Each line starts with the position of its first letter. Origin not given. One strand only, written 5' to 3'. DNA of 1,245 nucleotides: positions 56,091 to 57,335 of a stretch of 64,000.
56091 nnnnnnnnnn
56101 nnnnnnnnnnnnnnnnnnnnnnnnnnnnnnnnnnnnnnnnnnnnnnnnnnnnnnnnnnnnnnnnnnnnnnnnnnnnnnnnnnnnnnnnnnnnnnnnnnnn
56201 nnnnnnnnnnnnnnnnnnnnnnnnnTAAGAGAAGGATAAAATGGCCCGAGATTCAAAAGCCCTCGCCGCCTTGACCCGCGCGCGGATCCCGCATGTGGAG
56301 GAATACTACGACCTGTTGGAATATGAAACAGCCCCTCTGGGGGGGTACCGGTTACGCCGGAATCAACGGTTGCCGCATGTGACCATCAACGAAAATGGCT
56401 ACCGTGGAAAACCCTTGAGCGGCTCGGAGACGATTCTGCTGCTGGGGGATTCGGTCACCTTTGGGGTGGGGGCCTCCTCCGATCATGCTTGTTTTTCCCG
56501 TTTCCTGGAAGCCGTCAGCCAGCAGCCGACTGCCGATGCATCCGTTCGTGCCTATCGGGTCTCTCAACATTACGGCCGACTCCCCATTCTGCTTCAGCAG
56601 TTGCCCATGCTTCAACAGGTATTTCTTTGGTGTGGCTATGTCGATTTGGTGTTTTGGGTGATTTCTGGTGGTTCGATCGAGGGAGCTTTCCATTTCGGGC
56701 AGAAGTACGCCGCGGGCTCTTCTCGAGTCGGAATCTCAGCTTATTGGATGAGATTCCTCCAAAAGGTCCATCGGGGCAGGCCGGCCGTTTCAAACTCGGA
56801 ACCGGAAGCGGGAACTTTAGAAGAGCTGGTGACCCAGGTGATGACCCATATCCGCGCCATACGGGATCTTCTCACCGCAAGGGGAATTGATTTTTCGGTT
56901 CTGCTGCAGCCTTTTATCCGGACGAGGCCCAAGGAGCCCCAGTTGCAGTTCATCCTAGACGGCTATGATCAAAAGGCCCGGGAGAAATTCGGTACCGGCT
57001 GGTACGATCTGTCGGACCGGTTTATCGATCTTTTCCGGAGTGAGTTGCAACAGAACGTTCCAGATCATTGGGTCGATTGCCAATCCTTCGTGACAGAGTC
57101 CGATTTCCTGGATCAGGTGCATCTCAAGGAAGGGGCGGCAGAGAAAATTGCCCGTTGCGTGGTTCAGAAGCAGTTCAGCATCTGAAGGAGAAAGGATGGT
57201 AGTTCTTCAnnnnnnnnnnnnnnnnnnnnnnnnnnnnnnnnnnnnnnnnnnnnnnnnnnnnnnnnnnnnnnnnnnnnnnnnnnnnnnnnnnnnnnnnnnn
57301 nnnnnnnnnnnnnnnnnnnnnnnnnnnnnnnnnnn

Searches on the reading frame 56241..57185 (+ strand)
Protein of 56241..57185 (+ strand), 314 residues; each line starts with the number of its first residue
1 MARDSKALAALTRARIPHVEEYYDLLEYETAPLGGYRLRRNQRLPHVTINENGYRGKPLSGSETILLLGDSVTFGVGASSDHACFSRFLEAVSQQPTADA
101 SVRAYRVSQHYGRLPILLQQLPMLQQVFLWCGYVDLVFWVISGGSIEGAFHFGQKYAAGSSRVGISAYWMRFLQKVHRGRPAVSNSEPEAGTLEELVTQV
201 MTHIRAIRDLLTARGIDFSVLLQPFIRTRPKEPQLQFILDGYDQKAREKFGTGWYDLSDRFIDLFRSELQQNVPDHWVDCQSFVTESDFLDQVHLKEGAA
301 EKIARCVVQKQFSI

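Call 42: search_protein_families(library=pfam, max_evalue=0.00001, proteins=[window:56241-57185:+])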
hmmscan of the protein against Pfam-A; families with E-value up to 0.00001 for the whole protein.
window:56241-57185:+ (314 aa): 0 families

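Call 51: search_protein_families(library=pfam, max_evalue=1, proteins=[window:56241-57185:+])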
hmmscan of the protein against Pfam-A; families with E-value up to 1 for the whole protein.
window:56241-57185:+ (314 aa): 3 families
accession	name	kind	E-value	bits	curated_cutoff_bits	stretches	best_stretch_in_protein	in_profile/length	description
PF13472.12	Lipase_GDSL_2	-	0.0086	17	32.9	1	67-192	1-88/178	GDSL-like Lipase/Acylhydrolase family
PF00657.28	Lipase_GDSL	-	0.17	12.4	23.6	0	185-185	140-140/208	GDSL-like Lipase/Acylhydrolase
PF08729.15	HUN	-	0.26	11.8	26.9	1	250-279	10-38/52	HPC2 and ubinuclein domain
